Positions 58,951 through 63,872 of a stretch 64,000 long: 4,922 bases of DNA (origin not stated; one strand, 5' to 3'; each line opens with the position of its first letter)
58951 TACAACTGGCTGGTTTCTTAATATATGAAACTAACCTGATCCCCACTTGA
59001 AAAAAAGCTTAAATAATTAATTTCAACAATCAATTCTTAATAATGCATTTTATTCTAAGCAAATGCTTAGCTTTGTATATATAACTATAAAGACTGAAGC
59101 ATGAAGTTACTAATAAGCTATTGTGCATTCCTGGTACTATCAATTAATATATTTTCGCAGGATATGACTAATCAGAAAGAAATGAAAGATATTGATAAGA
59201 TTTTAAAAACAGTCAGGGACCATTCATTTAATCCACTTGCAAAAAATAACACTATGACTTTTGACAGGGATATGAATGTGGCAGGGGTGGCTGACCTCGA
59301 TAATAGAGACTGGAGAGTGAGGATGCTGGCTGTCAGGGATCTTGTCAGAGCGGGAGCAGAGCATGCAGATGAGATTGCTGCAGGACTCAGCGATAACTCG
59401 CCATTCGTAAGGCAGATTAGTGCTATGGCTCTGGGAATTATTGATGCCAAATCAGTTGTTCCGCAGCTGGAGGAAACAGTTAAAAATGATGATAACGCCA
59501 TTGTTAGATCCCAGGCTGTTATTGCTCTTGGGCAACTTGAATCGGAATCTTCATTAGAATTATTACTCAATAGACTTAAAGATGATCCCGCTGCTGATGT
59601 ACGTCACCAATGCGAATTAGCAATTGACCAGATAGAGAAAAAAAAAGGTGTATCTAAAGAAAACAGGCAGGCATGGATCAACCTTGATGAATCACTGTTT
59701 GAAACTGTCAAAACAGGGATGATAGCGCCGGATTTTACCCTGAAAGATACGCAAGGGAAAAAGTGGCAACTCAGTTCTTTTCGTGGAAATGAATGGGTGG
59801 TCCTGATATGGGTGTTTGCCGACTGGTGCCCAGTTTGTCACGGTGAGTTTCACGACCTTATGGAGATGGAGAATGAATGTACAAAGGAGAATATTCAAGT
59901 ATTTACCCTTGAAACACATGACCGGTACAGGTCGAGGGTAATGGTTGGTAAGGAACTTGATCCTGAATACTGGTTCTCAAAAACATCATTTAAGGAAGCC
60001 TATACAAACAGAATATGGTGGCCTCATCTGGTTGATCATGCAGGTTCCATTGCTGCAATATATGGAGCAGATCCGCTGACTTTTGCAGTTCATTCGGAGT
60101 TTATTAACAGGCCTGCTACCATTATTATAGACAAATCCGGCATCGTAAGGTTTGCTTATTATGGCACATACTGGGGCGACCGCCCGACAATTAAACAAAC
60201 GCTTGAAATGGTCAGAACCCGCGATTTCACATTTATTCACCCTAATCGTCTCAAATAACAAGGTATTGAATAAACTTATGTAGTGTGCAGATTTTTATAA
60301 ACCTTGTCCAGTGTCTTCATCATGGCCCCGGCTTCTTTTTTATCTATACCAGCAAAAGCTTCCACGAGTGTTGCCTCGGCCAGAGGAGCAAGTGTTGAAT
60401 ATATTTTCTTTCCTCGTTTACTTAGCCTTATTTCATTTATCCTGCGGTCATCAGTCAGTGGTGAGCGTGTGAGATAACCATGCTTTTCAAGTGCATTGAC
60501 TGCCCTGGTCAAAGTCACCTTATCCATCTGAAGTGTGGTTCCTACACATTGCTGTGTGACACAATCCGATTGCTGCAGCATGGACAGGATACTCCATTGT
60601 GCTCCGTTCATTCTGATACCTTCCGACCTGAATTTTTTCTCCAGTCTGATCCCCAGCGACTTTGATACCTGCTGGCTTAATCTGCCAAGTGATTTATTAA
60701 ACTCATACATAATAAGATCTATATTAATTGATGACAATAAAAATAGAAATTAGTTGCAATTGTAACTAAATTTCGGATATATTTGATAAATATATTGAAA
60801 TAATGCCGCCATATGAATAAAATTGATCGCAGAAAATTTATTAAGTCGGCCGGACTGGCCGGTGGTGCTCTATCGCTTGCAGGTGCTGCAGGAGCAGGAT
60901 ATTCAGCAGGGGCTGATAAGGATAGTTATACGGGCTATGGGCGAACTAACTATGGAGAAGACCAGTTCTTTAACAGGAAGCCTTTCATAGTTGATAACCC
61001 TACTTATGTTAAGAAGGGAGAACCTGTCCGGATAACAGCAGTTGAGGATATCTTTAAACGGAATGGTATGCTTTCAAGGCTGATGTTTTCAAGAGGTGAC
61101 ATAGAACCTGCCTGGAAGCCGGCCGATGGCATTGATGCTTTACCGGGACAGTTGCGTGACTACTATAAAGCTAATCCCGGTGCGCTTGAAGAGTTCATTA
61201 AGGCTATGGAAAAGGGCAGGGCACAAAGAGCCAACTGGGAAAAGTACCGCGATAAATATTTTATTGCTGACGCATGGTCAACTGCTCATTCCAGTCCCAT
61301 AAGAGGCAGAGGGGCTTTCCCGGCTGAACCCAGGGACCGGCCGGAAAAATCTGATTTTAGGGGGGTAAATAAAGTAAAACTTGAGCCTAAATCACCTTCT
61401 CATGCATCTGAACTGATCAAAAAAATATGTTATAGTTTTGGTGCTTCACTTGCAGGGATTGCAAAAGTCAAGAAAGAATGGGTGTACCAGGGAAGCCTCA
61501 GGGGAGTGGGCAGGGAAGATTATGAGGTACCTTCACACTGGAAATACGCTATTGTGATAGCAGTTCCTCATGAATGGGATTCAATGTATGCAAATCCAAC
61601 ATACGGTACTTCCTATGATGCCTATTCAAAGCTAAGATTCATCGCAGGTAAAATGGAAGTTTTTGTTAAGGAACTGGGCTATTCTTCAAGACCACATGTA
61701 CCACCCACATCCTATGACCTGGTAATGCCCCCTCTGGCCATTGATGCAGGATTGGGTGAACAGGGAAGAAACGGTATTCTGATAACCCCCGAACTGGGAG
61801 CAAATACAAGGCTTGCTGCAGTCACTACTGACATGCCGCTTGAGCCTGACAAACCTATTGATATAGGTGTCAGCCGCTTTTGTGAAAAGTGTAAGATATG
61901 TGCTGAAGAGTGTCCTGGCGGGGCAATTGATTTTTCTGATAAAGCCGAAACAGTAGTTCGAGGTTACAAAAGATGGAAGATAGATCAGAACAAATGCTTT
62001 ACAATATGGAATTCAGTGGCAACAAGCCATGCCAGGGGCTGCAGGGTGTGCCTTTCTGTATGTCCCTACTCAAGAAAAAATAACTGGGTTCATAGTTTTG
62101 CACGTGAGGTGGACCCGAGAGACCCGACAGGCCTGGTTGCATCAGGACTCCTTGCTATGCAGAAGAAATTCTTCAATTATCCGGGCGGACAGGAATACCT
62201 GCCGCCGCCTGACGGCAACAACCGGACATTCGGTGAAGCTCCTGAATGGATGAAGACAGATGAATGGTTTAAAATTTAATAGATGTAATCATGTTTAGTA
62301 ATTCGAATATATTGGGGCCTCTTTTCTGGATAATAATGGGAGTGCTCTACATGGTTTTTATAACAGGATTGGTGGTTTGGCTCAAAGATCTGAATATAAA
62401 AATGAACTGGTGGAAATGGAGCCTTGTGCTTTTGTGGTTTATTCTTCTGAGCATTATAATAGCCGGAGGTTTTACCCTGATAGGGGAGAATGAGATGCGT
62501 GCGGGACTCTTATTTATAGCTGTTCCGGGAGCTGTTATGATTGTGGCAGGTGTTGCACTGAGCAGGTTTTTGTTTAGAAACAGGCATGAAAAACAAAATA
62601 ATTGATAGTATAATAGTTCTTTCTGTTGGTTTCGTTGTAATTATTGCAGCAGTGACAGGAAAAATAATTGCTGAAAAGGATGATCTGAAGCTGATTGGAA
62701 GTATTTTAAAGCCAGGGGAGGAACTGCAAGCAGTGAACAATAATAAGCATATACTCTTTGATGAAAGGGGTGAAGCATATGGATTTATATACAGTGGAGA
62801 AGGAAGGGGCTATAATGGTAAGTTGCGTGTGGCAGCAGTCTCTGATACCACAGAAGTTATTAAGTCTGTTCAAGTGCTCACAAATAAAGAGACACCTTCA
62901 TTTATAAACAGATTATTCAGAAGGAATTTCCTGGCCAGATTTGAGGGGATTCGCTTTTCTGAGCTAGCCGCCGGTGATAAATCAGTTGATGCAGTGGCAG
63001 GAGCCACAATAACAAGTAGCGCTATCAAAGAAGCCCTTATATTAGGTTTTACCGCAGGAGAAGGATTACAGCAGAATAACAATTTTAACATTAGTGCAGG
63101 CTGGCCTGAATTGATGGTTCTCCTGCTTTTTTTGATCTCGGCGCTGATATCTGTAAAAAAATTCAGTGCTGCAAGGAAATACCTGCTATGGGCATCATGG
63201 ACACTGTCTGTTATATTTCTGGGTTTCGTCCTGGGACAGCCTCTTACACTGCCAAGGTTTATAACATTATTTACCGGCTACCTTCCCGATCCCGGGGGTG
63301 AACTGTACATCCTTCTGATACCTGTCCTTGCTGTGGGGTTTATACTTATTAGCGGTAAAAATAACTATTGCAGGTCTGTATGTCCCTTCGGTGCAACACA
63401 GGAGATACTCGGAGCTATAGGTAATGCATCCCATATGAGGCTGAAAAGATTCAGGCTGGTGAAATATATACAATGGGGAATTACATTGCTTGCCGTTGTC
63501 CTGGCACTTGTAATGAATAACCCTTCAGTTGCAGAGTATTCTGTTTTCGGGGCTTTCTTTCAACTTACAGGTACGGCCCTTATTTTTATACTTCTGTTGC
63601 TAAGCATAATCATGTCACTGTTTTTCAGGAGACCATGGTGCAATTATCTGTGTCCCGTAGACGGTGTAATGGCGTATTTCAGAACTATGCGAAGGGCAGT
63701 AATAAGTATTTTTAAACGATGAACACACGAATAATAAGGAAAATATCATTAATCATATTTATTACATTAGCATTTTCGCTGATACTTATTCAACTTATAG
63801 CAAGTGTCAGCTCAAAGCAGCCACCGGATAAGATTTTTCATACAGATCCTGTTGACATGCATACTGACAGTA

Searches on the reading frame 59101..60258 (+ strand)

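Call 82: search_protein_families(library=pfam, proteins=[window:59101-60258:+], max_evalue=0.00001)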
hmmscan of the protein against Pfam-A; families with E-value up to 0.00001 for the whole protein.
window:59101-60258:+ (385 aa): 5 families
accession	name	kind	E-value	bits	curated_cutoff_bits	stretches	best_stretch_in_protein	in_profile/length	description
PF00578.27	AhpC-TSA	-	1.5e-20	73.8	26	1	206-351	2-123/124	AhpC/TSA family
PF13646.12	HEAT_2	-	2.4e-19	69.8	27.7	2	67-144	10-88/88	HEAT repeats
PF08534.16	Redoxin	-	7.2e-12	45.8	26.6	1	205-356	2-135/148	Redoxin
PF02985.28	HEAT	-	6.8e-09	35.6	23.5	0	119-146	1-27/31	HEAT repeat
PF13513.12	HEAT_EZ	-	8.3e-08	33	27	0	117-146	27-55/55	HEAT-like repeat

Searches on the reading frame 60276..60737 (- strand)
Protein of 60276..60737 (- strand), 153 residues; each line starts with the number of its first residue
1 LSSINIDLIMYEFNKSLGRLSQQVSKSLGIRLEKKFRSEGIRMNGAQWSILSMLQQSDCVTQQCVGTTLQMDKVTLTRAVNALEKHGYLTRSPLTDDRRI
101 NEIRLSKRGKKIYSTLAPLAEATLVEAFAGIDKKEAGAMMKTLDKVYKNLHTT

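Call 82: search_protein_families(library=pfam, proteins=[window:60276-60737:-], max_evalue=0.00001)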
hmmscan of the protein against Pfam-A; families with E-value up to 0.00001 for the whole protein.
window:60276-60737:- (153 aa): 2 families
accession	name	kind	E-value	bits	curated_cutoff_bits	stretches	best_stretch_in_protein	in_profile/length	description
PF01047.28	MarR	-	1.3e-12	47.9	24.6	1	46-100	4-58/59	MarR family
PF12802.13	MarR_2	-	4.1e-09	36.9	27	1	43-100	3-61/61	MarR family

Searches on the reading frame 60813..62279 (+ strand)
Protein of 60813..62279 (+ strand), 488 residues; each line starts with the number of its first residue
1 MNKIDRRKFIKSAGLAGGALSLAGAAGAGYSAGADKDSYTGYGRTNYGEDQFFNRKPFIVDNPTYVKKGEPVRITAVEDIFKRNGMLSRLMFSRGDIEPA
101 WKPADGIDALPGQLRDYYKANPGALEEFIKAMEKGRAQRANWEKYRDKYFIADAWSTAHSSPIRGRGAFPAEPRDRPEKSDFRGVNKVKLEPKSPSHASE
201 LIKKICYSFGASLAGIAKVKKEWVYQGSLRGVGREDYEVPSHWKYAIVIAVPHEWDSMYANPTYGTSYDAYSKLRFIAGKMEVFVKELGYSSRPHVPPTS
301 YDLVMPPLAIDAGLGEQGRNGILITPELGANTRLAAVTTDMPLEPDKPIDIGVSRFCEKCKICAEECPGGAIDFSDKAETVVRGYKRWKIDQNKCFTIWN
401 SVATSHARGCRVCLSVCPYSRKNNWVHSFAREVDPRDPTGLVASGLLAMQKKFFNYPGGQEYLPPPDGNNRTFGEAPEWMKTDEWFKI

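Call 82: search_protein_families(library=pfam, proteins=[window:60813-62279:+], max_evalue=0.00001)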
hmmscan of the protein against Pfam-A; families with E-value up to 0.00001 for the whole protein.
window:60813-62279:+ (488 aa): 2 families
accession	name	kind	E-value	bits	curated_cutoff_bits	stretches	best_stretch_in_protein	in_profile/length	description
PF12838.12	Fer4_7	-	2.6e-08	34.6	27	1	357-419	2-50/52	4Fe-4S dicluster domain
PF13484.11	Fer4_16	-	7.4e-07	30.3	30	1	357-419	2-65/66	4Fe-4S double cluster binding domain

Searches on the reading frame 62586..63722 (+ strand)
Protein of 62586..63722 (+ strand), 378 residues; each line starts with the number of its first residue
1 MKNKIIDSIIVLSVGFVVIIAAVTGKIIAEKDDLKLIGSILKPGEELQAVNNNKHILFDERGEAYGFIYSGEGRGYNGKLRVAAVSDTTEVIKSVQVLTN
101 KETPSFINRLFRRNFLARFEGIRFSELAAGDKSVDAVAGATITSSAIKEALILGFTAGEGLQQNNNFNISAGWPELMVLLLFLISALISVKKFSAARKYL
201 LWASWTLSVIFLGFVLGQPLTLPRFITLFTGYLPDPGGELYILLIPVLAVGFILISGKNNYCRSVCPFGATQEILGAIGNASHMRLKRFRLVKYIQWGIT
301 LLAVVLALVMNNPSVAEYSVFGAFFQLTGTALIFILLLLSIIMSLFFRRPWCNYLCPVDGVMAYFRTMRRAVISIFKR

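Call 82: search_protein_families(library=pfam, proteins=[window:62586-63722:+], max_evalue=0.00001)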
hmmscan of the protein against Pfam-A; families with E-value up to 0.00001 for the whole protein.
window:62586-63722:+ (378 aa): 2 families
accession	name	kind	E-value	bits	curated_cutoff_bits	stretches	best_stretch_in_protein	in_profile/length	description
PF12801.12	Fer4_5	-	1.4e-11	44.6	22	2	242-278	5-40/48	4Fe-4S binding domain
PF04205.19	FMN_bind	-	3.2e-11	44.1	22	1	75-151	1-72/77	FMN-binding domain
